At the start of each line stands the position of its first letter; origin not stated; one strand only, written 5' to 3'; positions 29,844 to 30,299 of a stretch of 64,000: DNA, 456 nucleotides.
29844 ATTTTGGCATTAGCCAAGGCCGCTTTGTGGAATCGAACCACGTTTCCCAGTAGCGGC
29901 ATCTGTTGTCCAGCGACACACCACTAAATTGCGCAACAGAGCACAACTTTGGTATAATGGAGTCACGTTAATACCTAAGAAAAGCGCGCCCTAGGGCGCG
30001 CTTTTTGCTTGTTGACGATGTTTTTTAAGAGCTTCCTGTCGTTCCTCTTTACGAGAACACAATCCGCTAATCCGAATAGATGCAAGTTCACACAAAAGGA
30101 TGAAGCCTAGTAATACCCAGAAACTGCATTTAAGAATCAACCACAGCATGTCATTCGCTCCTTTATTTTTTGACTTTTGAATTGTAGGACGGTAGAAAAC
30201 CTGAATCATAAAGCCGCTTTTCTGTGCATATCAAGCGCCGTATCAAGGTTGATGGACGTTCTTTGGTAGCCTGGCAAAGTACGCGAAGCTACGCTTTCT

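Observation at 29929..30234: Fst/par-like type I toxin-antitoxin: 52-aa hydrophobic peptide with convergent antisense RNA sharing a bidirectional terminator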

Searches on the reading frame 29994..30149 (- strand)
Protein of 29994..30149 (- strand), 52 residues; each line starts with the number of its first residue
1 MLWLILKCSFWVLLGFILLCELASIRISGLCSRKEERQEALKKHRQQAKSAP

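Call 19: search_protein_families(library=pfam, proteins=[window:29994-30149:-], max_evalue=1)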
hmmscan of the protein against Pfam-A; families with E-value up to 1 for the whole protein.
seq(52 aa): 0 families

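Call 20: find_homologous_proteins(query=window:29994-30149:-, max_evalue=0.01)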
Query seq(52 aa) (52 aa): 27 proteins with E <= 0.01 among 27 candidates.
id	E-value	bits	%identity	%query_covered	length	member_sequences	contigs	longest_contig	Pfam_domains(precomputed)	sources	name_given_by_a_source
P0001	1.3e-25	105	96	100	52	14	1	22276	-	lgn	-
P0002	1.0e-23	99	92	100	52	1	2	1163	-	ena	-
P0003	2.0e-23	98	90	100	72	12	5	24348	-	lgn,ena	-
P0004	2.2e-23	98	94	98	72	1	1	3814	-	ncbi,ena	-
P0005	2.5e-23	98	90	100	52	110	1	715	-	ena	-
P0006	4.5e-23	97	90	100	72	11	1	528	-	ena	-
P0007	5.1e-23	97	87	100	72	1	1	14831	-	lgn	-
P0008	8.3e-23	96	90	98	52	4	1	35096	-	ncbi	-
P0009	9.2e-23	96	92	98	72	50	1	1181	-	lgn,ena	-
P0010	1.1e-22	96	88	100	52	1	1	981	-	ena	-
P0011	1.4e-22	95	87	100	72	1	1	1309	-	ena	-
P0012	1.7e-22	95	87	100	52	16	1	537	-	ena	-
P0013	4.3e-22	94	87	100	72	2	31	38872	-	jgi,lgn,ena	jgi:hypothetical protein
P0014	5.6e-22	93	85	100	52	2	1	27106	-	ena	-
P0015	7.3e-22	93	90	98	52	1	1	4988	-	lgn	-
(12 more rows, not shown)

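Call 23: search_dna_similar(query=window:29994-30149:-, collection=plasmids, mode=protein, max_evalue=1, max_rows=60, rows=spread)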
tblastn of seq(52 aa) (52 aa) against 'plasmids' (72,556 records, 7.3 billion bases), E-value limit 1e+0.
Records with a match: 33; places in all: 33; records where one place covers at least 80% of the query: 33.
Best place of each record, by identity: 95-99% 2; 90-95% 14; 80-90% 13; <60% 4.
By first word of the organism name: Lacticaseibacillus 33.
By predicted mobility (MOB-suite, as given by PLSDB): conjugative 19; mobilizable 13; non-mobilizable 1.
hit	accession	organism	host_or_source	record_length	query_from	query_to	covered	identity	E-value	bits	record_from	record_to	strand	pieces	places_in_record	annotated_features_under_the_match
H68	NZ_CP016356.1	Lacticaseibacillus paracasei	cell culture,starter culture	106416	1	52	100%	98.1%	8e-26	103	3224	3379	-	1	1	none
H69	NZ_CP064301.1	Lacticaseibacillus paracasei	single cell,kimchi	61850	1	52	100%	98.1%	8e-26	103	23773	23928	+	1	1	none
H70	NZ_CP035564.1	Lacticaseibacillus paracasei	cell culture,food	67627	1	52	100%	92.3%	1e-24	100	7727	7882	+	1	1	none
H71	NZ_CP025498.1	Lacticaseibacillus paracasei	cell culture,Korean adult feces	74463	1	52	100%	92.3%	3e-24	99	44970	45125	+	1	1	none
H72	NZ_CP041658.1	Lacticaseibacillus paracasei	Homo sapiens,human-fecal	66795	1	52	100%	92.3%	3e-24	99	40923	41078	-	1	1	none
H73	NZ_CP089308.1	Lacticaseibacillus paracasei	single cell,cheese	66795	1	52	100%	92.3%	3e-24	99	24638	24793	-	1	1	none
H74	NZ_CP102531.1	Lacticaseibacillus paracasei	Homo sapiens,Cell culture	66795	1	52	100%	92.3%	3e-24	99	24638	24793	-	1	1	none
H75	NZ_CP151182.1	Lacticaseibacillus paracasei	Homo sapiens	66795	1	52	100%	92.3%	3e-24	99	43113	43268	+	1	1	none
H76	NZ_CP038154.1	Lacticaseibacillus paracasei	whole organism,Milk fan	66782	1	52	100%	92.3%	3e-24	99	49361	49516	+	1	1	none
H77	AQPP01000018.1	Lacticaseibacillus paracasei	Actimel product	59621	1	52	100%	92.3%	3e-24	99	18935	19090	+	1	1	none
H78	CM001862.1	Lacticaseibacillus paracasei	Actimel product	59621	1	52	100%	92.3%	3e-24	99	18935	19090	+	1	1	none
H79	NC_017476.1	Lacticaseibacillus paracasei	homemade koumiss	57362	1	52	100%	92.3%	3e-24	99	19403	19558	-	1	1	none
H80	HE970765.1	Lacticaseibacillus paracasei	-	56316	1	52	100%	92.3%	3e-24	99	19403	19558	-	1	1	Putative uncharacterized protein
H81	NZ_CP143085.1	Lacticaseibacillus paracasei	-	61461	1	52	100%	92.3%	3e-24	99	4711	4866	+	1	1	none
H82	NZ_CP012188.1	Lacticaseibacillus paracasei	cell culture,Koumiss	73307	1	52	100%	90.4%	1e-23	97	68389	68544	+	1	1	none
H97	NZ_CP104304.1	Lacticaseibacillus paracasei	Homo sapiens,mixed culture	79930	1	52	100%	46.2%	7e-6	47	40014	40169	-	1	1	hypothetical protein (x2)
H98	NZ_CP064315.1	Lacticaseibacillus paracasei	single cell,kimchi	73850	1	52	100%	44.2%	1e-5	47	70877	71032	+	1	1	hypothetical protein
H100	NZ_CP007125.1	Lacticaseibacillus paracasei N1115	traditional homemade dairy product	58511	1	52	100%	44.2%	1e-4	44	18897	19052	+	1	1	hypothetical protein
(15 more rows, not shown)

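Call 24: get_annotated_region(hit=H97, flank=2500)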
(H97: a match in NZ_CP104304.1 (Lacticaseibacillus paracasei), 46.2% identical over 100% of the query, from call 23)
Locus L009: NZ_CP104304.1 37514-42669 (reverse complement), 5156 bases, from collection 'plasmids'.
description: Lacticaseibacillus paracasei strain VHProbi O44 plasmid pAO44, complete sequence
organism: Lacticaseibacillus paracasei (NCBI taxid 1597)
taxonomy: Bacteria; Bacillota; Bacilli; Lactobacillales; Lactobacillaceae; Lacticaseibacillus; Lacticaseibacillus paracasei
host: -; source: Homo sapiens,mixed culture; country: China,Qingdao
typing (MOB-suite, as given by PLSDB): conjugative; relaxase MOBP; mating-pair formation MPF_T
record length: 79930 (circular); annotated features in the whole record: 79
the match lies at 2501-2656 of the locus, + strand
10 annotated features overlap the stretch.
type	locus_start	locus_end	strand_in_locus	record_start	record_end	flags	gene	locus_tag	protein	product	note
CDS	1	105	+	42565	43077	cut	-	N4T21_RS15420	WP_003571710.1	VaFE repeat-containing surface-anchored protein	-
CDS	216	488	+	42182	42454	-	-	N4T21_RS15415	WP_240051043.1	hypothetical protein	-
CDS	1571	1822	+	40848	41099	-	-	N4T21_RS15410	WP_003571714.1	hypothetical protein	-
CDS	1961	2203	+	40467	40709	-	-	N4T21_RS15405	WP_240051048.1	HU family DNA-binding protein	GO:0030261 - chromosome condensation [Evidence IEA]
CDS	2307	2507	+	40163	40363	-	-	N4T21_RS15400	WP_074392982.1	hypothetical protein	-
CDS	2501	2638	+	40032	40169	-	-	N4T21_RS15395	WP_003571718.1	hypothetical protein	-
CDS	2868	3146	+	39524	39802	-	-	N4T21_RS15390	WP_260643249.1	hypothetical protein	-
CDS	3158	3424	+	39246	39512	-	-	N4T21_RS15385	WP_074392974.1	hypothetical protein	-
CDS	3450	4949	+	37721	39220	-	-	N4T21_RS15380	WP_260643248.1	DUF5011 domain-containing protein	-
CDS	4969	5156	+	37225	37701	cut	-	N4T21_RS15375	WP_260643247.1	PcfB family protein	-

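Call 25: get_annotated_region(hit=H98, flank=2500)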
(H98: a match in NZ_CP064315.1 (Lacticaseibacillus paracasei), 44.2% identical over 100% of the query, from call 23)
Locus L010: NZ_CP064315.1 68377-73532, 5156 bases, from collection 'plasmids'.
description: Lacticaseibacillus paracasei subsp. tolerans strain MGB0747 plasmid pMGB0747-1, complete sequence
organism: Lacticaseibacillus paracasei (NCBI taxid 113557)
taxonomy: Bacteria; Bacillota; Bacilli; Lactobacillales; Lactobacillaceae; Lacticaseibacillus; Lacticaseibacillus paracasei
host: -; source: single cell,kimchi; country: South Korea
typing (MOB-suite, as given by PLSDB): conjugative; relaxase MOBP,MOBP; mating-pair formation MPF_T
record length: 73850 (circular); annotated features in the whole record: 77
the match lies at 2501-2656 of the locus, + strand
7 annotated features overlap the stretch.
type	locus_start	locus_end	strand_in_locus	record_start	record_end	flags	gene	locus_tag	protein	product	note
CDS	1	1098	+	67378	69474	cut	-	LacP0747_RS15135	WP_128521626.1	VaFE repeat-containing surface-anchored protein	-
CDS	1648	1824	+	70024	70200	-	-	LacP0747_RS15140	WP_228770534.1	hypothetical protein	-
CDS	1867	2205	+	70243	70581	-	-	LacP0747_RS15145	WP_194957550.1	HU family DNA-binding protein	GO:0030261 - chromosome condensation [Evidence IEA]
CDS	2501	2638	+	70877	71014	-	-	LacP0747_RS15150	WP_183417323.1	hypothetical protein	-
CDS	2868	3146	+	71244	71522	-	-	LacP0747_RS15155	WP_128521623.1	hypothetical protein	-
CDS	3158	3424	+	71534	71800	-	-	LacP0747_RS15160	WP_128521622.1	hypothetical protein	-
CDS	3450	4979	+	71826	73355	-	-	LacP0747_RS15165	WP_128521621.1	immunoglobulin-like domain-containing protein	-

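Call 26: get_annotated_region(hit=H100, flank=2500)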
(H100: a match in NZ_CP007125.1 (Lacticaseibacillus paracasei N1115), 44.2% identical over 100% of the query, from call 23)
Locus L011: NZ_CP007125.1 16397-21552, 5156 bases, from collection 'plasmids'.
description: Lacticaseibacillus paracasei N1115 plasmid unnamed_3, complete sequence
organism: Lacticaseibacillus paracasei N1115 (NCBI taxid 1446494)
taxonomy: Bacteria; Bacillota; Bacilli; Lactobacillales; Lactobacillaceae; Lacticaseibacillus; Lacticaseibacillus paracasei; Lacticaseibacillus paracasei N1115
host: -; source: traditional homemade dairy product; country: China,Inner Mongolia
typing (MOB-suite, as given by PLSDB): conjugative; replicon rep_cluster_833; relaxase MOBP,MOBP; mating-pair formation MPF_T
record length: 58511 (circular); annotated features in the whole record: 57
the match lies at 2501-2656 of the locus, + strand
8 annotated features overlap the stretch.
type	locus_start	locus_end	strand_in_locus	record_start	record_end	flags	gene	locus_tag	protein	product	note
CDS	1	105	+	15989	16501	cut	-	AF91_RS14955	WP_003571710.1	VaFE repeat-containing surface-anchored protein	-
CDS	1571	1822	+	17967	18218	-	-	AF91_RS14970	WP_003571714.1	hypothetical protein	-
CDS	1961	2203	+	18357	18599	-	-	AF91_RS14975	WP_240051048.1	HU family DNA-binding protein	GO:0030261 - chromosome condensation [Evidence IEA]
CDS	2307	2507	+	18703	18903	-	-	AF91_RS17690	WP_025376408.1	hypothetical protein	-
CDS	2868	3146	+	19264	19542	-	-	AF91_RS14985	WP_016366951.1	hypothetical protein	-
CDS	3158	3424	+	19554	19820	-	-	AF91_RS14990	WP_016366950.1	hypothetical protein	-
CDS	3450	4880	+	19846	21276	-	-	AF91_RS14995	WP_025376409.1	immunoglobulin-like domain-containing protein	-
CDS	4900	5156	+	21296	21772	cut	-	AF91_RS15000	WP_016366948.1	PcfB family protein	-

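Call 32: search_protein_families(library=ncbifam, proteins=[window:29994-30149:-], max_evalue=10)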
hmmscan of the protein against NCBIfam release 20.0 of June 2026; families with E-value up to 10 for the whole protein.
seq(52 aa): 0 families

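Call 54: find_homologous_proteins(query=A2, max_evalue=0.01)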
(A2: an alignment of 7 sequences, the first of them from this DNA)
Query A2 (7 sequences) (52 aa, profile of the alignment): 48 proteins with E <= 0.01 among 67 candidates.
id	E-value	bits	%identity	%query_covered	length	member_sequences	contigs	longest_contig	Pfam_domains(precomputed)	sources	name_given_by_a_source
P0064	7.1e-30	120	85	100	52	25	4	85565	-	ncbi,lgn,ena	-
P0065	2.0e-29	119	90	100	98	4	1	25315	-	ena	-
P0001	2.5e-29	119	96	100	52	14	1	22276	-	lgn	-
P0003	4.9e-29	118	90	100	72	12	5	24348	-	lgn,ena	-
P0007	6.9e-29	117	87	100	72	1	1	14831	-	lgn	-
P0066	7.3e-29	117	83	100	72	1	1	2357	-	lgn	-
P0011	7.4e-29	117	87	100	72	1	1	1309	-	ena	-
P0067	7.8e-29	117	83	100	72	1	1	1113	-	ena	-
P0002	8.3e-29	117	92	100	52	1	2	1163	-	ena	-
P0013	1.4e-28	116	87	100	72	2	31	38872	-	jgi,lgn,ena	jgi:hypothetical protein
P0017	2.0e-28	116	85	100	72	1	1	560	-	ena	-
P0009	2.3e-28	115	92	98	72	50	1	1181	-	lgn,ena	-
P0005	3.6e-28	115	90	100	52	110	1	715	-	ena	-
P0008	3.7e-28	115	90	98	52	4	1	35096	-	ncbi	-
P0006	4.0e-28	115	90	100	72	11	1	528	-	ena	-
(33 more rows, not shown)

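Call 66: search_protein_representatives(alignment_id=A4)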
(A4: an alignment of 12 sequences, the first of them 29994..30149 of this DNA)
Query: 12 sequences, 52 profile positions. Proteins with E-value up to 0.001 (for the whole library): 112; up to 1e-10: 5; up to 1e-30: 0. The best 112 are listed.
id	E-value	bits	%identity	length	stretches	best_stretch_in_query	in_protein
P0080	9.3e-27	108.8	-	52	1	1-52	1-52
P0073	5.0e-25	103.3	-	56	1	1-52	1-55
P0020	1.3e-22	95.5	-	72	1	1-52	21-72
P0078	3.6e-19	84.5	-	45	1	1-45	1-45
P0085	1.1e-12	63.8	-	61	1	1-43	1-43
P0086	4.9e-09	52.1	-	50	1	1-43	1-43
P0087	1.0e-08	51.0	-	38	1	6-40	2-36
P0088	8.2e-08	48.2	-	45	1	6-43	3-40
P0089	2.2e-07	46.8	-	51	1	7-41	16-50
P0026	2.2e-07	46.8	-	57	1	1-51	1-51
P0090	1.2e-06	44.5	-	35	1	6-37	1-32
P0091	1.2e-06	44.4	-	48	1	8-50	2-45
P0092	1.5e-06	44.1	-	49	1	1-47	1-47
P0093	2.3e-06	43.5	-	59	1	4-43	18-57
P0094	2.5e-06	43.4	-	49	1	6-44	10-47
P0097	3.6e-06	42.9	-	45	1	6-45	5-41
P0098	3.8e-06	42.8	-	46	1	1-46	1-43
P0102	7.4e-06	41.9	-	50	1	10-48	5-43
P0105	1.0e-05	41.4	-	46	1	3-46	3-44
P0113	1.6e-05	40.8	-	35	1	9-39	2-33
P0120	2.8e-05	40.0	-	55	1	4-48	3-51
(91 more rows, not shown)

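Call 69: search_protein_families(library=pfam, proteins=[P0086, P0087, P0088, P0091, P0094, P0097, P0105, P0113, P0120, P0085], max_evalue=1)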
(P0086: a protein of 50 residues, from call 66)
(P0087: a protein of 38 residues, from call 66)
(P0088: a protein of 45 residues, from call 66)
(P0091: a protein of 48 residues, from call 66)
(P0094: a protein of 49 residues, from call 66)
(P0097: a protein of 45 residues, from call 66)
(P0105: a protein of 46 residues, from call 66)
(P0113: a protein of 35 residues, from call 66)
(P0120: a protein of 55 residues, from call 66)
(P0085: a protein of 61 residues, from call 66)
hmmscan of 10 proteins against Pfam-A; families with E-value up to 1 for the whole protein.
P0086 (50 aa): 2 families
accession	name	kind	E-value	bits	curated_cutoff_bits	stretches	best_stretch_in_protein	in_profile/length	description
PF15820.10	ECSCR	-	0.00091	19.5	27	1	4-42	26-64/104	Endothelial cell-specific chemotaxis regulator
PF14316.11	DUF4381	-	0.055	14.2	27.2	1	7-48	21-59/145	Domain of unknown function (DUF4381)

P0087 (38 aa): 1 family
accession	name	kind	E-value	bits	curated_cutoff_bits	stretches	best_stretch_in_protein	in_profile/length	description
PF07213.16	DAP10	-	0.12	12.8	22.9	1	6-28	4-26/79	DAP10 membrane protein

P0088 (45 aa): 0 families

P0091 (48 aa): 4 families
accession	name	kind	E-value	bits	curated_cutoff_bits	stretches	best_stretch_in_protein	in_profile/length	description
PF15284.11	PAGK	-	0.0074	16.6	22.8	1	4-46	7-47/64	Phage-encoded virulence factor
PF06422.18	PDR_CDR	-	0.01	16.1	20.5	1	5-45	50-90/92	CDR ABC transporter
PF16038.10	TMIE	-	0.045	14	27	1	3-45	14-57/85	TMIE protein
PF15102.11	TMEM154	-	0.055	13.8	30.3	1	1-32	64-96/153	TMEM154 protein family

P0094 (49 aa): 2 families
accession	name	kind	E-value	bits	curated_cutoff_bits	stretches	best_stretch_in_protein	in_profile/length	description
PF22812.1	CR_prot_dom_plant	-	0.18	12.7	34.1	1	2-36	33-67/71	Plant cysteine-rich protein domain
PF09716.15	ETRAMP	-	0.69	10.4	29.1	1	2-28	45-71/81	Malarial early transcribed membrane protein (ETRAMP)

P0097 (45 aa): 2 families
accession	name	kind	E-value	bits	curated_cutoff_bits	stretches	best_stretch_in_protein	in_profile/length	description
PF13800.11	Sigma_reg_N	-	0.012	16.3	26.3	1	2-40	13-50/91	Sigma factor regulator N-terminal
PF11980.13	DUF3481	-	0.021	15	28.5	1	2-33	18-54/82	C-terminal domain of neuropilin glycoprotein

P0105 (46 aa): 10 families
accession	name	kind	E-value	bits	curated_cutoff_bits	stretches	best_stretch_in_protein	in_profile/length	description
PF15102.11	TMEM154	-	0.0028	18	30.3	1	3-41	63-104/153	TMEM154 protein family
PF11346.13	DUF3149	-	0.037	14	23.2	1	4-24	12-32/40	Protein of unknown function (DUF3149)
PF09716.15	ETRAMP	-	0.072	13.5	29.1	1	1-43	1-41/81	Malarial early transcribed membrane protein (ETRAMP)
PF11337.13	DUF3139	-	0.074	14.1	27.3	1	2-43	2-44/83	Protein of unknown function (DUF3139)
PF15957.10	Comm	-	0.079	13.6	27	1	2-26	9-33/110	Commissureless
PF13800.11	Sigma_reg_N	-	0.096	13.4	26.3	1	3-39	12-47/91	Sigma factor regulator N-terminal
PF01529.25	DHHC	-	0.099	13.1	28.7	1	2-39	49-86/133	DHHC palmitoyltransferase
PF14575.11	EphA2_TM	-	0.18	13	28.9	1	7-42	3-38/74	Ephrin type-A receptor 2 transmembrane domain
PF15820.10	ECSCR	-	0.21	11.9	27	1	6-40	29-62/104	Endothelial cell-specific chemotaxis regulator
PF16339.10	DUF4969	-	0.56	11.1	31.4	1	7-41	6-38/79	Domain of unknown function (DUF4969)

P0113 (35 aa): 0 families

P0120 (55 aa): 2 families
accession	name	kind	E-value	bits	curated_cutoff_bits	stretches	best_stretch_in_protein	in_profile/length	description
PF15069.11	FAM163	-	0.011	16.6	28.3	1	7-42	8-42/164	FAM163 family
PF14575.11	EphA2_TM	-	0.098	13.8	28.9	1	7-43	5-42/74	Ephrin type-A receptor 2 transmembrane domain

P0085 (61 aa): 1 family
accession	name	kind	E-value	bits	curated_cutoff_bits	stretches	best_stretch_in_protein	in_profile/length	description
PF14147.11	Spore_YhaL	-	0.066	13.4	27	1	15-52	10-49/52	Sporulation protein YhaL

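Call 70: list_cluster_members(proteins=[P0087, P0088, P0091, P0094, P0086, P0085, P0105, P0113, P0097, P0102])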
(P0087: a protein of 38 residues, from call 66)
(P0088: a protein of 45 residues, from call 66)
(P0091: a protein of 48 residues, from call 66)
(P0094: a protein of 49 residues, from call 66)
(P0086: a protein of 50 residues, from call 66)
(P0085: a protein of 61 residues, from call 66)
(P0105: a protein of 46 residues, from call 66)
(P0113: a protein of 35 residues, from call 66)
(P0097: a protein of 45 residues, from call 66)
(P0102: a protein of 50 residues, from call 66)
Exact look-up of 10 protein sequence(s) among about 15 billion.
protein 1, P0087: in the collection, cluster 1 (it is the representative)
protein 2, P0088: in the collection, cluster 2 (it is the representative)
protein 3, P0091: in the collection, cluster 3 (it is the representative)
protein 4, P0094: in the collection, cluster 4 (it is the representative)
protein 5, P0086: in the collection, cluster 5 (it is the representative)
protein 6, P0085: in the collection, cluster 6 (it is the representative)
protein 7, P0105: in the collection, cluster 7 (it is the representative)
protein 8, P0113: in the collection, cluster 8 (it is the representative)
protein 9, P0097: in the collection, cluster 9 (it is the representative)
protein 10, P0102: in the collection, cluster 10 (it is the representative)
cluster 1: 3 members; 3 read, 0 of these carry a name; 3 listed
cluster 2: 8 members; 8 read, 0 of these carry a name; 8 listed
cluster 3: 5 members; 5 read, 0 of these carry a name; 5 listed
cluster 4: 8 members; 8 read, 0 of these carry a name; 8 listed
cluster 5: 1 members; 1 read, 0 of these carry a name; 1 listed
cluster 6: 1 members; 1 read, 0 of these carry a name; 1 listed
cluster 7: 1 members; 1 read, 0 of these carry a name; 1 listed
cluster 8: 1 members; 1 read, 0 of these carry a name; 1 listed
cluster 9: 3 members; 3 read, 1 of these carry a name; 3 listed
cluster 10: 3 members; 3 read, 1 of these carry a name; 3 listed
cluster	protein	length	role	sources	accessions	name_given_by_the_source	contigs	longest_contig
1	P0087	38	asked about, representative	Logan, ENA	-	-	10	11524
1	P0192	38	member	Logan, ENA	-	-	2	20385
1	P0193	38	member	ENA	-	-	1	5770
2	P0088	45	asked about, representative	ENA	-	-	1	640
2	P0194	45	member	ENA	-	-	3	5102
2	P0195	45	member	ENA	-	-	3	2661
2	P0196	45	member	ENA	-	-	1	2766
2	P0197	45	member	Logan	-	-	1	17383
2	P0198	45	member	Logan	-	-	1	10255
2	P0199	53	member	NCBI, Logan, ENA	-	-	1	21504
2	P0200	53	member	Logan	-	-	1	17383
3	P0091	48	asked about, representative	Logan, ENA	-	-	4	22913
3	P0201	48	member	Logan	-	-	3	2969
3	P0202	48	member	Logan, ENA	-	-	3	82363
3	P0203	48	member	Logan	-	-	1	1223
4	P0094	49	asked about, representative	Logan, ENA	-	-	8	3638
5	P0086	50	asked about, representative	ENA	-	-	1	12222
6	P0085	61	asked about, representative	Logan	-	-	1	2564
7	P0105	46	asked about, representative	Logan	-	-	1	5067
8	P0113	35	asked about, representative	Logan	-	-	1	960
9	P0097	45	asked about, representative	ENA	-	-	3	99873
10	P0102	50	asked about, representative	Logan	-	-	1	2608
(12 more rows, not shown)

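Call 71: find_encoding_contigs(protein=P0091, flank=5000, max_places=3)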
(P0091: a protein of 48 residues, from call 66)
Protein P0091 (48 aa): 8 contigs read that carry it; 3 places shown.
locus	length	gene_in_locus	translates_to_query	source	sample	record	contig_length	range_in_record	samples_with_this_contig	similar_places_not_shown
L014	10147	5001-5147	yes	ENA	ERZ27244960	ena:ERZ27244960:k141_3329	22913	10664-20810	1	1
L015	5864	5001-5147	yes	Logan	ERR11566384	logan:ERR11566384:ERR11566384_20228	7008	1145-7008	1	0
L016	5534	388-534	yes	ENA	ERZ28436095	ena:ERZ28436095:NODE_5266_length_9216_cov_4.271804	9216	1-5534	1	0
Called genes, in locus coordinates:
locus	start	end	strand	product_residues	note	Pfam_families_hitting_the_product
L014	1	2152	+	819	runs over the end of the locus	PF01935:DUF87, PF12846:AAA_10 (weak), PF19044:P-loop_TraG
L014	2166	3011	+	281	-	PF01551:Peptidase_M23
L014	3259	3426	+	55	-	-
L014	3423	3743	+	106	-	-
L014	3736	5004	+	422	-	PF18555:MobL (weak), PF03432:Relaxase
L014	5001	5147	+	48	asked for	-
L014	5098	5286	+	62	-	-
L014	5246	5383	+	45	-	-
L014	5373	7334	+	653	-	PF02534:T4SS-DNA_transf, PF10412:TrwB_AAD_bind, PF12696:TraG-D_C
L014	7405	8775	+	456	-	PF13739:PdaC, PF11738:DUF3298, PF01522:Polysacc_deac_1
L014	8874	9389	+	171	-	PF01381:HTH_3, PF12844:HTH_19, PF13560:HTH_31 (weak)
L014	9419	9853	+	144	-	PF12717:Cnd1 (weak)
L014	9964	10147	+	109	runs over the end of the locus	-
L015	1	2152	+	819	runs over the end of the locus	PF01935:DUF87, PF12846:AAA_10 (weak), PF19044:P-loop_TraG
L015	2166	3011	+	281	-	PF01551:Peptidase_M23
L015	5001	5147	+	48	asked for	-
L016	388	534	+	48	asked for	-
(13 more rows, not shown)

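Call 72: find_encoding_contigs(protein=P0097, flank=5000, max_places=3)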
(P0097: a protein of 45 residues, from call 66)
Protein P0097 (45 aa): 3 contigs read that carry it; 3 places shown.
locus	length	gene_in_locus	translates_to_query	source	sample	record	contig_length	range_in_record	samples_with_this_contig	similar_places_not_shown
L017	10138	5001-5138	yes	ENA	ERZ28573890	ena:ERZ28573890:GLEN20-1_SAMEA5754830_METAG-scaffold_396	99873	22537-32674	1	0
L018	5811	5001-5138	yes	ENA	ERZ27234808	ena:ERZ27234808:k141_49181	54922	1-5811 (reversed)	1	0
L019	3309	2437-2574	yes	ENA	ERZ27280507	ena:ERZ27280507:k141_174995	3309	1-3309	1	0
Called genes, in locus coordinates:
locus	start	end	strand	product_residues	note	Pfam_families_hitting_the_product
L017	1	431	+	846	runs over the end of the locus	PF26593:TraC-like (weak), PF19044:P-loop_TraG, PF01935:DUF87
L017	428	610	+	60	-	-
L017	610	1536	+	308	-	PF01551:Peptidase_M23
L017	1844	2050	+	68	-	-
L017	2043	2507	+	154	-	-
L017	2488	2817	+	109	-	-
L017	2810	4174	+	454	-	-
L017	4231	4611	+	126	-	-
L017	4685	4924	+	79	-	-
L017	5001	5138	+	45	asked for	-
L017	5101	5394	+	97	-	-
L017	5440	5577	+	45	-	-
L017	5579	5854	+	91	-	-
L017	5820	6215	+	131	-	-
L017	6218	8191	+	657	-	PF02534:T4SS-DNA_transf, PF10412:TrwB_AAD_bind, PF12696:TraG-D_C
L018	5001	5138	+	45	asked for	-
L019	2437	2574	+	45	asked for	-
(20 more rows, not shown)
